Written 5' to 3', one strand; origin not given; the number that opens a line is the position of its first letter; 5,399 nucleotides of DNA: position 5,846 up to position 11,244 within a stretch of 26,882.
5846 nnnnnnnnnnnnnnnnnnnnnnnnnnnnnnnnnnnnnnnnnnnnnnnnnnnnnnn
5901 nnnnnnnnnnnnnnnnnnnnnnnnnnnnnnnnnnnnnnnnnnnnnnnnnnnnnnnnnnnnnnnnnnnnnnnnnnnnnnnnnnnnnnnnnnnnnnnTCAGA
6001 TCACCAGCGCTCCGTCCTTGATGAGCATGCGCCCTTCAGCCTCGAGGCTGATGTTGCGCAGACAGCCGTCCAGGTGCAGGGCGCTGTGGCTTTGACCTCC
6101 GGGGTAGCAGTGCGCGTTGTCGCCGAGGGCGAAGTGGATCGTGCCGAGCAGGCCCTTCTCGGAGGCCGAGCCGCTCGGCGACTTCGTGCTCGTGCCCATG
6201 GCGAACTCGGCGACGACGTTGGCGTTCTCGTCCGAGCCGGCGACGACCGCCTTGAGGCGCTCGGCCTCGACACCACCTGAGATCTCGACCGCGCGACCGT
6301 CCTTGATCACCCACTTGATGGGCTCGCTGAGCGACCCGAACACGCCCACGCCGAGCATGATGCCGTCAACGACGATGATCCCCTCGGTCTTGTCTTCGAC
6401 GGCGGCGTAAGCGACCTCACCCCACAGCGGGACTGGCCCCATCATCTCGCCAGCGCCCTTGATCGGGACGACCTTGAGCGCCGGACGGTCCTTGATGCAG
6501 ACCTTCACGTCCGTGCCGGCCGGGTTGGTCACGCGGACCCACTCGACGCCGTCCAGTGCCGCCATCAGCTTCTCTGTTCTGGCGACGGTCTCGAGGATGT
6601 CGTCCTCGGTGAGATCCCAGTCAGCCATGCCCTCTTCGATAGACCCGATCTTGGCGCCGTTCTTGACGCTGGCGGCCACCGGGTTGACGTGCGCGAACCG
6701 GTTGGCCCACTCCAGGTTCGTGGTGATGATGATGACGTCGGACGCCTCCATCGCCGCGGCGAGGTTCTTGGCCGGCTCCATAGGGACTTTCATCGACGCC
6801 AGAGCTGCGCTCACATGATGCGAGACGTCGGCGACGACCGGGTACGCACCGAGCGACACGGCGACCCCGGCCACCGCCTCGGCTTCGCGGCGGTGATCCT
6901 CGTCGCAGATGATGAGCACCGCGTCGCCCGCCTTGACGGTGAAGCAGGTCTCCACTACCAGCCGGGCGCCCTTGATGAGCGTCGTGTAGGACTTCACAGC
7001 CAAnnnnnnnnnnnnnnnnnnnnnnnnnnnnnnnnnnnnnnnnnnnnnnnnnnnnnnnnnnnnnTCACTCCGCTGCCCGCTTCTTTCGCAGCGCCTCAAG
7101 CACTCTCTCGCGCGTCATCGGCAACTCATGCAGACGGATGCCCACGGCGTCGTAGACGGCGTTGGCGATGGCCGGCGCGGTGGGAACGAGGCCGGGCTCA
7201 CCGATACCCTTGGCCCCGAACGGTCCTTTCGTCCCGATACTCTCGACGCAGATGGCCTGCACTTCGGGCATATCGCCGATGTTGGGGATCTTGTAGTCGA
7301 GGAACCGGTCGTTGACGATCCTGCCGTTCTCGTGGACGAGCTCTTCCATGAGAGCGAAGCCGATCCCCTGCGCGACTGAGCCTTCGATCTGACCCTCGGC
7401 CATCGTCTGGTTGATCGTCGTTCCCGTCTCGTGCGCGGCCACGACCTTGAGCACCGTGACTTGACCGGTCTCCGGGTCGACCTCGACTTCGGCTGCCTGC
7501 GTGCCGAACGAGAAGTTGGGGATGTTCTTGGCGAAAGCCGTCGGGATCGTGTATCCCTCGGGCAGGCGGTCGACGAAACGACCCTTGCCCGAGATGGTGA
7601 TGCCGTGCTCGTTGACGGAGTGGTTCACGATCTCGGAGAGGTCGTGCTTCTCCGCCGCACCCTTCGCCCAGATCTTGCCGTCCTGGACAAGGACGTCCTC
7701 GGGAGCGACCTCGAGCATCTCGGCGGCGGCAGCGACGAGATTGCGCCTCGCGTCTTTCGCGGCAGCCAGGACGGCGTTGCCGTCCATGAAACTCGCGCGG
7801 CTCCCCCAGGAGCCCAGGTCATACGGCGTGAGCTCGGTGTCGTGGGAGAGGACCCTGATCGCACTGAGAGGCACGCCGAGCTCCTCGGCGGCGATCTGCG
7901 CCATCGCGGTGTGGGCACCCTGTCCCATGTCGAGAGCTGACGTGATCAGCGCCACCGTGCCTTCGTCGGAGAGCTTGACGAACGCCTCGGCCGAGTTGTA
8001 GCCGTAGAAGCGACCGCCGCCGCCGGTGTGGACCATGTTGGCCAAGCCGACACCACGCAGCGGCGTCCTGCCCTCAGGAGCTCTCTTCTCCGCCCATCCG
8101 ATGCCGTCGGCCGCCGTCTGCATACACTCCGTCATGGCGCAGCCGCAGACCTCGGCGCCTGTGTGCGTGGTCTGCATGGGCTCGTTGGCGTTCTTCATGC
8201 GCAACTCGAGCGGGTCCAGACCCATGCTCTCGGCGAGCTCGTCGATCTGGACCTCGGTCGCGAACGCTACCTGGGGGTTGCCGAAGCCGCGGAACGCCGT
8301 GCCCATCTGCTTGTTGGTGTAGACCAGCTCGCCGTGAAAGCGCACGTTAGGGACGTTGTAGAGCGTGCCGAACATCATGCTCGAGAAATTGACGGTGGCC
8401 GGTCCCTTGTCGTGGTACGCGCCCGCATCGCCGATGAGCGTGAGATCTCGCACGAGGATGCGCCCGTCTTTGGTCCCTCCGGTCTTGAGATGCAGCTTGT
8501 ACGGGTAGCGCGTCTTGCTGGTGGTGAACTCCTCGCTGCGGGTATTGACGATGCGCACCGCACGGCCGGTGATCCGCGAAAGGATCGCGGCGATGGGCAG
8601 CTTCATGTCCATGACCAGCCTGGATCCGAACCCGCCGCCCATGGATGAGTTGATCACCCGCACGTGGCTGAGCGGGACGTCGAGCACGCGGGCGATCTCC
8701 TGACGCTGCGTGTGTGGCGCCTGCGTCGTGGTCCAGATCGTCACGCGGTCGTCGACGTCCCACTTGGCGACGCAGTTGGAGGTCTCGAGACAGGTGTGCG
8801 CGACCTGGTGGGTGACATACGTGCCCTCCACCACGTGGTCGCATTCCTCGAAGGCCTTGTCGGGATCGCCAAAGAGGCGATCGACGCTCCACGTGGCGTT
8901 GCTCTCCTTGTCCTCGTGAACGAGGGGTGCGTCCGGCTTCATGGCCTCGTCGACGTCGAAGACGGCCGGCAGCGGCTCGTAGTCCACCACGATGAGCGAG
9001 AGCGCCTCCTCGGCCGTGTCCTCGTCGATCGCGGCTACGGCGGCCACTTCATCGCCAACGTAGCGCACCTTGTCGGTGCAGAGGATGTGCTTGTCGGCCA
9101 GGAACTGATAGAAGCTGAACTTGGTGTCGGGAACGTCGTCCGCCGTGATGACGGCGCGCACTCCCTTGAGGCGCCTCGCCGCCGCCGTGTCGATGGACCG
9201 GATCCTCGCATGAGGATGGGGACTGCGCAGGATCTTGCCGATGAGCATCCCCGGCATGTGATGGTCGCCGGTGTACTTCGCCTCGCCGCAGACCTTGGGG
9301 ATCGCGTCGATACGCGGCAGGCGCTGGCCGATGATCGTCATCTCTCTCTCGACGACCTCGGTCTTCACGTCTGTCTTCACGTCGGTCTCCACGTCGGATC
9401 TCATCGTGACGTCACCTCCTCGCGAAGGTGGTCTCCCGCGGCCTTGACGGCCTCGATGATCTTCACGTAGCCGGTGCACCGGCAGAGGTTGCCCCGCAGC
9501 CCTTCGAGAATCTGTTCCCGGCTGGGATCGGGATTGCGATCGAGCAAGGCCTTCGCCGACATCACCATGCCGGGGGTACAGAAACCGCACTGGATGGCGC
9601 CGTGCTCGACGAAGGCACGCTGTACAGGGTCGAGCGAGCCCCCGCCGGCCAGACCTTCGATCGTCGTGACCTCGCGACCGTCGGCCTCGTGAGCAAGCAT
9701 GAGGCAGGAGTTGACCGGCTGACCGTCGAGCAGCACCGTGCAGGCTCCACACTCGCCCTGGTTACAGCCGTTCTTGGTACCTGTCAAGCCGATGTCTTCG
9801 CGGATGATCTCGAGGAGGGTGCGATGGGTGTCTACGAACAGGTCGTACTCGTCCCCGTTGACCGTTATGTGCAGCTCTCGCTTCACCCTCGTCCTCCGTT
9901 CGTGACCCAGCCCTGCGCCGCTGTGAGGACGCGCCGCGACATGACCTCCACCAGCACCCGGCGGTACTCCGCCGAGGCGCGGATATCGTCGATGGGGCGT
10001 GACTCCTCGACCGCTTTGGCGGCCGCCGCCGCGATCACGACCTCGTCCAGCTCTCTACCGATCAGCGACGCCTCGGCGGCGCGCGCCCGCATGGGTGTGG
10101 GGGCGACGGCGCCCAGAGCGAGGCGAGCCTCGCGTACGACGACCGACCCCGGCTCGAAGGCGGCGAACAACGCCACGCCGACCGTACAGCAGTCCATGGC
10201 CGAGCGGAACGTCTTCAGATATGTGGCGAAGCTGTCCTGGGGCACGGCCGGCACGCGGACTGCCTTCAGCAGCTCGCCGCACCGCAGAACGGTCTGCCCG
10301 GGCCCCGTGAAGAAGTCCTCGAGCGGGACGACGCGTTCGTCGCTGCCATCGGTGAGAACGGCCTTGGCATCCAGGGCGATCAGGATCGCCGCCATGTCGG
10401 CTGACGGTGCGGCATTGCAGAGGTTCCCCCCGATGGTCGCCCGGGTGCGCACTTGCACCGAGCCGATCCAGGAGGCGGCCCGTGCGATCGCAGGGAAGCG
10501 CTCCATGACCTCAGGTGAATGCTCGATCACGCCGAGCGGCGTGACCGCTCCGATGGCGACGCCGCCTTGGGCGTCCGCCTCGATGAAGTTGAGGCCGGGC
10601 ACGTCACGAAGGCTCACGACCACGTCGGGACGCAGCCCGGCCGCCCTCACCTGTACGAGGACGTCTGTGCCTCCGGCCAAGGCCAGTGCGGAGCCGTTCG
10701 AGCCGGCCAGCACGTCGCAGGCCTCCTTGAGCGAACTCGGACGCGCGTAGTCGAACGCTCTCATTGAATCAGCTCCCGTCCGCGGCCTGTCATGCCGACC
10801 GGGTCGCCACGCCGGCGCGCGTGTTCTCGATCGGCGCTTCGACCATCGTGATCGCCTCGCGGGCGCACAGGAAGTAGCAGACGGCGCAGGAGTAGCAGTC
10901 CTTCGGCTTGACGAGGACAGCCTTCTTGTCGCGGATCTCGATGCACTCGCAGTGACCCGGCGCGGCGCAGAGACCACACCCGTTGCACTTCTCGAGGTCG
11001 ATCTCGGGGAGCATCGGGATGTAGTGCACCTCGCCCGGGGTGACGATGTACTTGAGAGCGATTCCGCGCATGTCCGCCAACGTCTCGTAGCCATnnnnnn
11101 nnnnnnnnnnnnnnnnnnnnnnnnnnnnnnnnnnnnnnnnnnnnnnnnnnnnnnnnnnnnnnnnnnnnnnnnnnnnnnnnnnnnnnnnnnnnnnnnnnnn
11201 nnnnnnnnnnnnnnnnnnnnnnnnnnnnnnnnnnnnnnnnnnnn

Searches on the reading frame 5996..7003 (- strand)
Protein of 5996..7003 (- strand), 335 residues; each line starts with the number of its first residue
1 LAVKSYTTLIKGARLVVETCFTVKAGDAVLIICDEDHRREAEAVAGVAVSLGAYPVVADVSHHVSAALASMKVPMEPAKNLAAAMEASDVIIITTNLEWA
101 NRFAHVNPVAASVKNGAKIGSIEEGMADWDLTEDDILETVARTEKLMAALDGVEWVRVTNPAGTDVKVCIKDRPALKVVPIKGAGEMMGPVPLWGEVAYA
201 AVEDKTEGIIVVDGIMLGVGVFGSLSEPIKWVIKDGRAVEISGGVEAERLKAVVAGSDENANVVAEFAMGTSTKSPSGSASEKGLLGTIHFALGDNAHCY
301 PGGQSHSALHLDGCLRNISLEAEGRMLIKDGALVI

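Call 9: search_protein_families(library=pfam, proteins=[window:5996-7003:-], max_evalue=0.00001)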
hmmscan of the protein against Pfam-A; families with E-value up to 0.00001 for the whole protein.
window:5996-7003:- (335 aa): 1 family
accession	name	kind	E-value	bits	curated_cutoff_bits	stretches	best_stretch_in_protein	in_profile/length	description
PF02073.20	Peptidase_M29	-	7.5e-11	41.9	27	0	141-312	190-366/406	Thermophilic metalloprotease (M29)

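Call 39: search_protein_families(library=ncbifam, proteins=[window:5996-7003:-], max_evalue=1e-10)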
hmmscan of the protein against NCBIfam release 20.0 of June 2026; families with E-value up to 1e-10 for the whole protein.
window:5996-7003:- (335 aa): 0 families

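Call 49: search_solved_structures(query=window:5996-7003:-, max_evalue=0.01, show_alignments=2)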
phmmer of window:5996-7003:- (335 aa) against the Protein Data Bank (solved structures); distinct sequences matched with E-value up to 0.01: 0.

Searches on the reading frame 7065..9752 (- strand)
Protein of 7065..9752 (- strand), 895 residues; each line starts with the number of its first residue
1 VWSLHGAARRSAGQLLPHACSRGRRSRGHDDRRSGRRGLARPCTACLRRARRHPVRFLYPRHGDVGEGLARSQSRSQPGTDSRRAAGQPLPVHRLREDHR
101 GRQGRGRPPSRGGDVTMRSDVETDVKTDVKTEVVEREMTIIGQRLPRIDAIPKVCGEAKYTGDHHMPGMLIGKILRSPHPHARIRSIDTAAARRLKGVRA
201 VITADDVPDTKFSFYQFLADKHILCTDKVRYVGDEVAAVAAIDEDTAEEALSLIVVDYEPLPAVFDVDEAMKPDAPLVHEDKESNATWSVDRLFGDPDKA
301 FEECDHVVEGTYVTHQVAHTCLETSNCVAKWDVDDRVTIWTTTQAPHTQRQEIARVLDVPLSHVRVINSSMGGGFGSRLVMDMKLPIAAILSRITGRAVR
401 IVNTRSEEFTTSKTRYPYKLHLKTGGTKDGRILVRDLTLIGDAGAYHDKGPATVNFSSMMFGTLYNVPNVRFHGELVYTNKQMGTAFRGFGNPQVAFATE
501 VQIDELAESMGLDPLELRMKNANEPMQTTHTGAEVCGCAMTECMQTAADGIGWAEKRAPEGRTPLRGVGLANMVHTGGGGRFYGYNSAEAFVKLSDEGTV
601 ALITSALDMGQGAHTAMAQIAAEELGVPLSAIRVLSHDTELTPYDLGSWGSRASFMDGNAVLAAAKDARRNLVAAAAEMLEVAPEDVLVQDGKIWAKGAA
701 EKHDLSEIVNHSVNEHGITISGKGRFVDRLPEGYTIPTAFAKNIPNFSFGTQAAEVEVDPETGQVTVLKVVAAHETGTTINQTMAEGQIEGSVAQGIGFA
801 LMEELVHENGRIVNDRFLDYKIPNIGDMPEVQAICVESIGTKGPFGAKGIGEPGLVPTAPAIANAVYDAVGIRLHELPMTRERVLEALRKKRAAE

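Call 9: search_protein_families(library=pfam, proteins=[window:7065-9752:-], max_evalue=0.00001)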
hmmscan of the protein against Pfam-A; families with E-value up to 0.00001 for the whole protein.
window:7065-9752:- (895 aa): 3 families
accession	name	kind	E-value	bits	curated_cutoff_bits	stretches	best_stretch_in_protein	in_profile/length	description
PF02738.23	MoCoBD_1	-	1.7e-79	266.9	27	1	279-522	2-244/244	Molybdopterin cofactor-binding domain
PF20256.3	MoCoBD_2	-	1.7e-78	264.5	27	1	549-829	4-283/283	Molybdopterin cofactor-binding domain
PF01315.27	Ald_Xan_dh_C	-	1.1e-32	113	31.3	1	155-262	1-110/110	Aldehyde oxidase and xanthine dehydrogenase, a/b hammerhead domain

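Call 39: search_protein_families(library=ncbifam, proteins=[window:7065-9752:-], max_evalue=1e-10)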
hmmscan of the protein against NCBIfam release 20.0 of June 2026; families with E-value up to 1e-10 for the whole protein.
window:7065-9752:- (895 aa): 13 families
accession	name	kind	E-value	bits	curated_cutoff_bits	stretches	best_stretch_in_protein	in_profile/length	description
TIGR03194.1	4hydrxCoA_A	equivalog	1.9e-204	681.3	994.55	1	145-888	1-746/746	4-hydroxybenzoyl-CoA reductase subunit alpha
NF043082.1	XdhA_XDHase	equivalog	2.9e-180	601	780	1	141-891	1-755/758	xanthine dehydrogenase subunit XdhA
NF007426.0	PRK09970.1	equivalog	1.4e-173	578.8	916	1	137-890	2-757/761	xanthine dehydrogenase molybdenum-binding subunit XdhA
TIGR03196.1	pucD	equivalog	1.3e-152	509.9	783.65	1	140-884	2-754/763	xanthine dehydrogenase subunit D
NF041018.1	glyceraldDH_alpha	equivalog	5.7e-132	441.6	790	1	140-884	2-740/741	glyceraldehyde dehydrogenase subunit alpha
NF040766.1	CODH_aero_grp5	exception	2.1e-117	393.3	950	2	140-701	4-582/785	aerobic carbon-monoxide dehydrogenase large subunit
NF045668.1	pterin_aldehy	equivalog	3.4e-117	392.7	1100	2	132-667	166-713/905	molybdopterin-dependent aldehyde oxidoreductase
TIGR03311.1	Se_dep_XDH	equivalog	2.9e-113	379.6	830.45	2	134-681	154-687/848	selenium-dependent xanthine dehydrogenase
TIGR03313.1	Se_sel_red_Mo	hypoth_equivalog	8.4e-110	367.9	1101.9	2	285-890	352-951/951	molybdopterin-dependent oxidoreductase Mo/Fe-S-binding subunit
TIGR02416.1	CO_dehy_Mo_lg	equivalog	9.8e-107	358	991.15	1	155-886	7-769/770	aerobic carbon-monoxide dehydrogenase large subunit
NF041671.1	peri_hyde_PaoC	equivalog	6.2e-105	352.2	1180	1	131-890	9-733/735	aldehyde oxidoreductase molybdenum-binding subunit PaoC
TIGR02965.1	xanthine_xdhB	equivalog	3.2e-102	343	849.5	1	150-889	10-755/758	xanthine dehydrogenase molybdopterin binding subunit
TIGR02969.1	mam_aldehyde_ox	subfamily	2.4e-70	237.3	1912.3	1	123-871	560-1280/1330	aldehyde oxidase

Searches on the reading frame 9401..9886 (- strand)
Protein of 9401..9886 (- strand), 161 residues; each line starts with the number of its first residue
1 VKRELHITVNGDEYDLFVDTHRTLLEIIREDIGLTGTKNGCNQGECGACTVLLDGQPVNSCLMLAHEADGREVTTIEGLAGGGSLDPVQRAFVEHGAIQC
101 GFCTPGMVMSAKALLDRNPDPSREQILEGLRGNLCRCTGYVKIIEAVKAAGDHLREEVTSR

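Call 57: search_protein_families(library=pfam, proteins=[window:9401-9886:-], max_evalue=0.001)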
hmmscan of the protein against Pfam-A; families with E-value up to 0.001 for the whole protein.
window:9401-9886:- (161 aa): 3 families
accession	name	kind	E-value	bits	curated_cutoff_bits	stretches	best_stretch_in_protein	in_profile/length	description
PF01799.25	Fer2_2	-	2.1e-34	117.9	30.3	1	75-148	1-75/75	[2Fe-2S] binding domain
PF00111.32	Fer2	-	4.5e-08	33.4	21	1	7-65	1-56/77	2Fe-2S iron-sulfur cluster binding domain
PF13085.11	Fer2_3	-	2.1e-05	24.9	27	1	38-79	49-89/107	2Fe-2S iron-sulfur cluster binding domain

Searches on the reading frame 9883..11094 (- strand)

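Call 9: search_protein_families(library=pfam, proteins=[window:9883-11094:-], max_evalue=0.00001)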
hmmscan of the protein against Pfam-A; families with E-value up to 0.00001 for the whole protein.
window:9883-11094:- (403 aa): 2 families
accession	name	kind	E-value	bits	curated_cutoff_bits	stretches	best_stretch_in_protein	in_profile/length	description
PF00941.27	FAD_binding_5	-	9.8e-48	162.6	27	1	113-283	2-169/170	FAD binding domain in molybdopterin dehydrogenase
PF03450.22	CO_deh_flav_C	-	5.2e-23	81.6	25.5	1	292-392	3-101/102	CO dehydrogenase flavoprotein C-terminal domain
